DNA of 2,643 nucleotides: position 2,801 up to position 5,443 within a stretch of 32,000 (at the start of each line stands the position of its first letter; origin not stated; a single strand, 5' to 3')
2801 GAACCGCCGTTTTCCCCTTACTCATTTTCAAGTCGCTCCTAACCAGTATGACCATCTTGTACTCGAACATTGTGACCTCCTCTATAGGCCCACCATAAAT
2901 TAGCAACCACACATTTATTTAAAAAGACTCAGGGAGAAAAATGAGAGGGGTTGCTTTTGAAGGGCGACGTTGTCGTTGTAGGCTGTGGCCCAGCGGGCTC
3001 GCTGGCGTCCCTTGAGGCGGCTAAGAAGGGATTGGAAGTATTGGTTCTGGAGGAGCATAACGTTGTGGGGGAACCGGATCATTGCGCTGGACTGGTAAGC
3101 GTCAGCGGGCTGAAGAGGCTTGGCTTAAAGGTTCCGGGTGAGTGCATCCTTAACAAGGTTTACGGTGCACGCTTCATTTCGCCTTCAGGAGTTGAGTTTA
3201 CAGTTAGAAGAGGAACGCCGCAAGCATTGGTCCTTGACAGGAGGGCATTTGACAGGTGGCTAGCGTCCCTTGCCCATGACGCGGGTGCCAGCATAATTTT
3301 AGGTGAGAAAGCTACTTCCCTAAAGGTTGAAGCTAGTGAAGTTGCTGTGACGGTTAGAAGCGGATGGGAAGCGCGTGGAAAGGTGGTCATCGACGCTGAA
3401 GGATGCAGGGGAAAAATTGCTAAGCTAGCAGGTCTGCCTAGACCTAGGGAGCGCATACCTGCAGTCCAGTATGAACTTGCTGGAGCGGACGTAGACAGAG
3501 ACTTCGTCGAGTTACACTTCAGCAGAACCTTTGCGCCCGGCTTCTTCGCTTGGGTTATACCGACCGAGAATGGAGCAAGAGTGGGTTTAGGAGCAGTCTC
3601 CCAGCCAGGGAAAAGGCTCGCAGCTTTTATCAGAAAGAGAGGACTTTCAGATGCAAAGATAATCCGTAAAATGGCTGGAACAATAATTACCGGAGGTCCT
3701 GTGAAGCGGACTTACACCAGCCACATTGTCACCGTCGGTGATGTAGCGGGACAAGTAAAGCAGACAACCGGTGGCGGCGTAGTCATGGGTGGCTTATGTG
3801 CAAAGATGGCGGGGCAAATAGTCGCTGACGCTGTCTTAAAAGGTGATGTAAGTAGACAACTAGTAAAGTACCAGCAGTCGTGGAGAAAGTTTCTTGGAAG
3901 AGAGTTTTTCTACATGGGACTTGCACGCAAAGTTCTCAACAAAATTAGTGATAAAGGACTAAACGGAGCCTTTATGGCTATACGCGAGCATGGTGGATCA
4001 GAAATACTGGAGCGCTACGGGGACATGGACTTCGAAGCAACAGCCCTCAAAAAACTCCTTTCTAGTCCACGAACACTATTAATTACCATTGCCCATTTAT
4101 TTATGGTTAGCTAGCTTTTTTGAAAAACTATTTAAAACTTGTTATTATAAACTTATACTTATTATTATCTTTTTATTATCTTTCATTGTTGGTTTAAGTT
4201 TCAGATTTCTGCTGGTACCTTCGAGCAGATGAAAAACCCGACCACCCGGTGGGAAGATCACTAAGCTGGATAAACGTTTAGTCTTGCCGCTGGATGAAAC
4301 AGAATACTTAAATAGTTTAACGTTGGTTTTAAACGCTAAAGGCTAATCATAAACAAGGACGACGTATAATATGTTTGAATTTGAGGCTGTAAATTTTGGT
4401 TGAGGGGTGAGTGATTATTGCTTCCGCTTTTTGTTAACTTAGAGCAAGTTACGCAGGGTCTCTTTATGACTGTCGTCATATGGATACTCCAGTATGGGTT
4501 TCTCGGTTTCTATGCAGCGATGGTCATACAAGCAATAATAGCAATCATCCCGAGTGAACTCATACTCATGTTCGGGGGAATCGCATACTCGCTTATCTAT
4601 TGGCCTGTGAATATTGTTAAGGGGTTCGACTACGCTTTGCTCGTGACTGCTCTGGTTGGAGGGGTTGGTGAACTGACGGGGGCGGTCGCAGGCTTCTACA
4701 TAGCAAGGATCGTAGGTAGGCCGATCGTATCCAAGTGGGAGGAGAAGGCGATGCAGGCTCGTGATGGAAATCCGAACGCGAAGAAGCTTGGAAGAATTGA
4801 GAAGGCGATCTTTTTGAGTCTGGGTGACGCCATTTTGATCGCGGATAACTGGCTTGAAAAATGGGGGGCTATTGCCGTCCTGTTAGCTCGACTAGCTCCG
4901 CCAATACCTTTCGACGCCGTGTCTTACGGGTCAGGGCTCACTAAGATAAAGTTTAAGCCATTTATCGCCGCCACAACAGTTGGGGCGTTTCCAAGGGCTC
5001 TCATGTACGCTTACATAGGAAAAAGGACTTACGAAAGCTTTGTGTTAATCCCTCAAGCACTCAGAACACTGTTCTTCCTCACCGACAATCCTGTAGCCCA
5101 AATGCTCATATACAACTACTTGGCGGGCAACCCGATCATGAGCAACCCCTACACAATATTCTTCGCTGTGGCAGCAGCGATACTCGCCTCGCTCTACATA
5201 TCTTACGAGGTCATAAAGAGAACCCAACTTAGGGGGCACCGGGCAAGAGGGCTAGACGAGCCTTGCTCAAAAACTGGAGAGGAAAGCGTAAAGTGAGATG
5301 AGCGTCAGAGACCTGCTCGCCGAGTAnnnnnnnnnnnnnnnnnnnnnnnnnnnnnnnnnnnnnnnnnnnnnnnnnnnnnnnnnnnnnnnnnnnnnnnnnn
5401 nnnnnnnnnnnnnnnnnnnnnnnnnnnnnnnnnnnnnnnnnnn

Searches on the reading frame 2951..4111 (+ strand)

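Call 64: search_protein_families(library=pfam, proteins=[window:2951-4111:+], max_evalue=0.001)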
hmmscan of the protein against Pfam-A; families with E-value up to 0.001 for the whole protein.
window:2951-4111:+ (387 aa): 11 families
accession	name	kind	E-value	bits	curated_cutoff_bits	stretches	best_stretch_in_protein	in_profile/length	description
PF12831.13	FAD_oxidored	-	9.5e-12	45.3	27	1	6-163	1-156/416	FAD dependent oxidoreductase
PF01266.30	DAO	-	1.7e-10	41.4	27.9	2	89-215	140-271/353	FAD dependent oxidoreductase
PF05834.18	Lycopene_cycl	-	2.1e-09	37.4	23.4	1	221-324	219-324/380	Lycopene cyclase protein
PF01494.25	FAD_binding_3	-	4.3e-07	29.9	22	1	6-168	3-175/349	FAD binding domain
PF22578.2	GGR_cat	-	5.7e-07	29.8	27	1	171-243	5-86/88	Geranylgeranyl reductase catalytic domain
PF04820.20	Trp_halogenase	-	7e-06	25.6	21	0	74-160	134-221/458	Tryptophan halogenase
PF07992.20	Pyr_redox_2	-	1.6e-05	25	26.1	1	6-39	2-36/291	Pyridine nucleotide-disulphide oxidoreductase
PF03486.20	HI0933_like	-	3.6e-05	23.8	50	1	6-41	2-37/244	HI0933-like protein Rossmann domain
PF00890.30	FAD_binding_2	-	4.6e-05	23.2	20.4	1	6-40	1-35/414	FAD binding domain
PF13450.12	NAD_binding_8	-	0.00011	22.8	21.9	1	9-40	1-32/68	NAD(P)-binding Rossmann-like domain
PF01134.28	GIDA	-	0.00041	20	22.1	1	6-48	1-38/391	Glucose inhibited division protein A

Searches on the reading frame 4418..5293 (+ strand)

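Call 64: search_protein_families(library=pfam, proteins=[window:4418-5293:+], max_evalue=0.001)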
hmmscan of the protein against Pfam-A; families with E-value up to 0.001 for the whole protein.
window:4418-5293:+ (292 aa): 1 family
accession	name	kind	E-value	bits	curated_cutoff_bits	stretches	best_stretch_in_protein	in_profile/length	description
PF09335.16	VTT_dom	-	5.1e-19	69.4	33.9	1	44-202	1-122/123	VTT domain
